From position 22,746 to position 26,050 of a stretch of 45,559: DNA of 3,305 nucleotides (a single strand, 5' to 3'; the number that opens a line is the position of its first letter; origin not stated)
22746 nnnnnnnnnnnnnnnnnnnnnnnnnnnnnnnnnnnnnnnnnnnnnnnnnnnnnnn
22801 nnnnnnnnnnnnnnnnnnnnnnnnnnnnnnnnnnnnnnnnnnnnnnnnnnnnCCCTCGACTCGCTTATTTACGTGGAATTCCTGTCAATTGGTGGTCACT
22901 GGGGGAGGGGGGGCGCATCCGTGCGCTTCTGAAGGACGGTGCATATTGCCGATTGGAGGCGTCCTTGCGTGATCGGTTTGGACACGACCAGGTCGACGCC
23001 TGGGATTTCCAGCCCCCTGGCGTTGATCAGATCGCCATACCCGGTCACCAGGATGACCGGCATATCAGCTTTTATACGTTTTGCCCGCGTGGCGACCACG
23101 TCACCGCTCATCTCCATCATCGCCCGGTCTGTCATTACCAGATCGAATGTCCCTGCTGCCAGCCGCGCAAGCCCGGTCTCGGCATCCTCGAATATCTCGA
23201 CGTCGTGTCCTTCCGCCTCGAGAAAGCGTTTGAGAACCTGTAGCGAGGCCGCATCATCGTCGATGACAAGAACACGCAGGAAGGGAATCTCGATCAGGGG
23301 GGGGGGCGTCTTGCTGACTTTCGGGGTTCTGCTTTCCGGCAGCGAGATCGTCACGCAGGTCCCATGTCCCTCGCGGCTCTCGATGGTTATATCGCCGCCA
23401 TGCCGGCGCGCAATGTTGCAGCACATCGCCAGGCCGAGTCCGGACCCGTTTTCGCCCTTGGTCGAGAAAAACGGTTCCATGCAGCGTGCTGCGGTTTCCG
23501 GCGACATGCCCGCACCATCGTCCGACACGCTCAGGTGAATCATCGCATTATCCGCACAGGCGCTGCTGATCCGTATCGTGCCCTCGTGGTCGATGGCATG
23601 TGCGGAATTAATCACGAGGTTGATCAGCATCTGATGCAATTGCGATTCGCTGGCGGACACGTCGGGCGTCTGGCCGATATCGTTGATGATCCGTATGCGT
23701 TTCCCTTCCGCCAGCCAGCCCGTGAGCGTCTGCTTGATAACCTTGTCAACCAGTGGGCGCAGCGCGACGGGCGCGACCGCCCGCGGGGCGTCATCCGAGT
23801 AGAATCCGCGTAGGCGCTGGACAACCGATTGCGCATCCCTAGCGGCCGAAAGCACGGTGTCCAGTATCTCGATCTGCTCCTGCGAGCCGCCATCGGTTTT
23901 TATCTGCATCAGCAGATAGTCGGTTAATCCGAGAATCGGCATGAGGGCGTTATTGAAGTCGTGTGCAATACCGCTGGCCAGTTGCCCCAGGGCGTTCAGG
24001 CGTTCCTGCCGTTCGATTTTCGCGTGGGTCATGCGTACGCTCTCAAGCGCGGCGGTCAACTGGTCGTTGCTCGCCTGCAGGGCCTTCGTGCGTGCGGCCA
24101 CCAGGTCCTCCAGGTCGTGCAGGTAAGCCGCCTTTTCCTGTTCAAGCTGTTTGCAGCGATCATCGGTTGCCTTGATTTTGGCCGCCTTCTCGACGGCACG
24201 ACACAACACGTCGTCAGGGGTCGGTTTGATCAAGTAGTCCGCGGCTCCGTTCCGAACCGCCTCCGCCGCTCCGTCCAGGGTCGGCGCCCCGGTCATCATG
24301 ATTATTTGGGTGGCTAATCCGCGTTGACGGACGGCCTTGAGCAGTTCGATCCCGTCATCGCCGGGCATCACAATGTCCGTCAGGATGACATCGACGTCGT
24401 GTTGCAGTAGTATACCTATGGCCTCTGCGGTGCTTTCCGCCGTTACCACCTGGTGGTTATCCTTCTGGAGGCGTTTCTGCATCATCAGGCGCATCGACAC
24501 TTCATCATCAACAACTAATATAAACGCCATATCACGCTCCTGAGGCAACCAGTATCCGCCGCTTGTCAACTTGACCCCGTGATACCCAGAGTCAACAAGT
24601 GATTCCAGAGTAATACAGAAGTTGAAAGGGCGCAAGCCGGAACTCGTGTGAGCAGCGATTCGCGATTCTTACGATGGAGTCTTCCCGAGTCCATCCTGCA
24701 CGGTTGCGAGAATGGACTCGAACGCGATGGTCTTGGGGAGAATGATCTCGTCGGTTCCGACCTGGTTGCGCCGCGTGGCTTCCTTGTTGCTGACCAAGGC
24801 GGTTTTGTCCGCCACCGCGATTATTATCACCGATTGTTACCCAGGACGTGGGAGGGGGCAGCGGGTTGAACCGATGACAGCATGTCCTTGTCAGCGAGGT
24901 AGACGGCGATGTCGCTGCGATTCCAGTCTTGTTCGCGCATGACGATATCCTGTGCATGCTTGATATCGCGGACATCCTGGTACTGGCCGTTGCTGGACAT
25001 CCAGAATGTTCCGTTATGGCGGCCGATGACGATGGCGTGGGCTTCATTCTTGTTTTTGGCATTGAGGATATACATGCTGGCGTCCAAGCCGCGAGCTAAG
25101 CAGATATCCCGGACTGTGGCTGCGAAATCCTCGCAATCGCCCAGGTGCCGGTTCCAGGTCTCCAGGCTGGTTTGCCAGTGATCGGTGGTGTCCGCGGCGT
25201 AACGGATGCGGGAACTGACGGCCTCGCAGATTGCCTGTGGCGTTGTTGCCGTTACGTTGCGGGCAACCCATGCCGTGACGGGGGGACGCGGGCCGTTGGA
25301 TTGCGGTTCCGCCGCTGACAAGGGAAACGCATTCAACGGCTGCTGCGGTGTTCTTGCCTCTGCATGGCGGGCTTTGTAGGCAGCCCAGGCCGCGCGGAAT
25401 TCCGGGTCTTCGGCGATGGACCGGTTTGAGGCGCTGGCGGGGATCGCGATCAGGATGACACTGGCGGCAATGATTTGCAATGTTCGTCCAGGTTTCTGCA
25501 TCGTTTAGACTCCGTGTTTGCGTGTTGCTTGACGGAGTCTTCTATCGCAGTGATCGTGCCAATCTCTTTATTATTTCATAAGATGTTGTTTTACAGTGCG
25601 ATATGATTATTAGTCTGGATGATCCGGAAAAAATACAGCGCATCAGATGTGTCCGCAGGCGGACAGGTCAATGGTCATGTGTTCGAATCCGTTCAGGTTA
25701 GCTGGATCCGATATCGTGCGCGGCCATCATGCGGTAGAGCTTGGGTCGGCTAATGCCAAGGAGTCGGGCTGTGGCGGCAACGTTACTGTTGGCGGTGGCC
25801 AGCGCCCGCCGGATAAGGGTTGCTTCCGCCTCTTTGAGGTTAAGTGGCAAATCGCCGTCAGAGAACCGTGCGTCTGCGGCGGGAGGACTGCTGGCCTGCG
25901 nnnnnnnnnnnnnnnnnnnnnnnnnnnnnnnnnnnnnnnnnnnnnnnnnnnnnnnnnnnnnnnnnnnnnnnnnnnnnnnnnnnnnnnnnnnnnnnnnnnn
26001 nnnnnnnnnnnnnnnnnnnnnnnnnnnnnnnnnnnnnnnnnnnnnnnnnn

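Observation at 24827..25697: Complete enhancer-dependent promoter layout in front of a secreted Cys-peptidase, directly downstream of the Che-linked sigma-54 activator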

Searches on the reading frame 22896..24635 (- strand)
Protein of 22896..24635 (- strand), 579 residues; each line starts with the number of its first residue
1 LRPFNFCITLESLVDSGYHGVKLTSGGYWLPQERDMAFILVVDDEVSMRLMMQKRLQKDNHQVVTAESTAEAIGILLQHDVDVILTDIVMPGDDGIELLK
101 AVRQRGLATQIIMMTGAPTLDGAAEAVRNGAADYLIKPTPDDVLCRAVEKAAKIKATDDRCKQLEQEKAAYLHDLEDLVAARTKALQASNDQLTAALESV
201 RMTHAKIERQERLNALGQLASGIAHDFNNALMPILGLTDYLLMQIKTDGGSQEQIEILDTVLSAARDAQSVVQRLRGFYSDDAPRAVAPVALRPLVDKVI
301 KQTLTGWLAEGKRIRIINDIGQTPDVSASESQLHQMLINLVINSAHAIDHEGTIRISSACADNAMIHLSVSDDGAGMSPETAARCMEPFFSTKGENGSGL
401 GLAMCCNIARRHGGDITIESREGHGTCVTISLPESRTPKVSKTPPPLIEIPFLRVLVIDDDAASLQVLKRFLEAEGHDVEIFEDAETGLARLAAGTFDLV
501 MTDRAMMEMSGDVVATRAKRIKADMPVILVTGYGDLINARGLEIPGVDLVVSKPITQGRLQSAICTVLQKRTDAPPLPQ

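Call 5: search_protein_families(library=pfam, proteins=[window:22896-24635:-])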
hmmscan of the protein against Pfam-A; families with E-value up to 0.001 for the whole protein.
window:22896-24635:- (579 aa): 3 families
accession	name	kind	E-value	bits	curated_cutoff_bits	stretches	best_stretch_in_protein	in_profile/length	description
PF00072.30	Response_reg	-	1.6e-44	151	30.2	2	39-148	1-110/111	Response regulator receiver domain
PF02518.31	HATPase_c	-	7.3e-24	84.8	26.4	1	330-435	3-110/111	Histidine kinase-, DNA gyrase B-, and HSP90-like ATPase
PF00512.31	HisKA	-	3.2e-06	27.5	26.9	1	216-280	2-62/66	His Kinase A (phospho-acceptor) domain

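Call 60: search_protein_families(library=ncbifam, proteins=[window:22896-24530:-], max_evalue=0.01)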
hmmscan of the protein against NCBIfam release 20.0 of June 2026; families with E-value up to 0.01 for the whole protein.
window:22896-24530:- (544 aa): 162 families (the best 25 are shown)
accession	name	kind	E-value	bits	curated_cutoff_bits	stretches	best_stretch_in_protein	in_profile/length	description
NF010076.0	PRK13557.1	subfamily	1.5e-54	185.4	631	2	172-536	154-536/540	histidine kinase famiy protein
NF052574.1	HisKinEspCMyxo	equivalog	1.6e-53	182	1200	2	168-483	404-731/785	serine histidine kinase EspC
NF010411.0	PRK13837.1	equivalog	1.4e-47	162.2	647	1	167-537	436-816/828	two-component system VirA-like sensor kinase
NF046020.1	HisKinCckABruc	equivalog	3.8e-47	160.7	1000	3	109-402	410-710/868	cell cycle histidine kinase CckA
TIGR02956.1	TMAO_torS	equivalog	1.2e-45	156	676.5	2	114-536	399-823/967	TMAO reductase system sensor histidine kinase/response regulator TorS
NF052573.1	HisKinEspAMyxo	equivalog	3.4e-45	154.4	1400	2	168-486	371-701/755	serine histidine kinase EspA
NF008468.0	PRK11360.1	equivalog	1.2e-44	152.7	646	1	167-401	382-610/616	two-component system sensor histidine kinase AtoS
NF046026.1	HisKinCckACaul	equivalog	3.8e-43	147.6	1000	2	171-499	292-642/678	cell cycle histidine kinase CckA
NF053512.1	nitric_RR_NosR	exception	1.1e-40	140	400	2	4-172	1-177/422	response regulator c-di-GMP phosphodiesterase, NosR family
NF007688.0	PRK10364.1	equivalog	1.1e-39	136.5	479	1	162-402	221-454/460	two-component system sensor histidine kinase ZraS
NF008302.0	PRK11091.1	equivalog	5.3e-36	124.1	838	2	184-536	286-646/779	aerobic respiration two-component sensor histidine kinase ArcB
NF006900.1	PRK09390.1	equivalog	7.9e-36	123.5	255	2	3-135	6-138/203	response regulator FixJ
NF011874.0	PRK15347.1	equivalog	2.9e-35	121.6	852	3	218-401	431-616/921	two component system sensor kinase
TIGR01818.1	ntrC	equivalog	5e-35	121.2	558.6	2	4-128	1-125/463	nitrogen regulation protein NR(I)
NF008099.0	PRK10841.1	equivalog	9.1e-34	116.4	920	3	3-117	826-940/949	two-component system sensor histidine kinase RcsC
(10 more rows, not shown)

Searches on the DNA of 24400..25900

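Call 62: search_rna_families(source=window, start=24400, end=25900, threshold=evalue, max_evalue=1)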
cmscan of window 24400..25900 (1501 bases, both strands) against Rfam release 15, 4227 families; matches with E-value up to 1: 0.
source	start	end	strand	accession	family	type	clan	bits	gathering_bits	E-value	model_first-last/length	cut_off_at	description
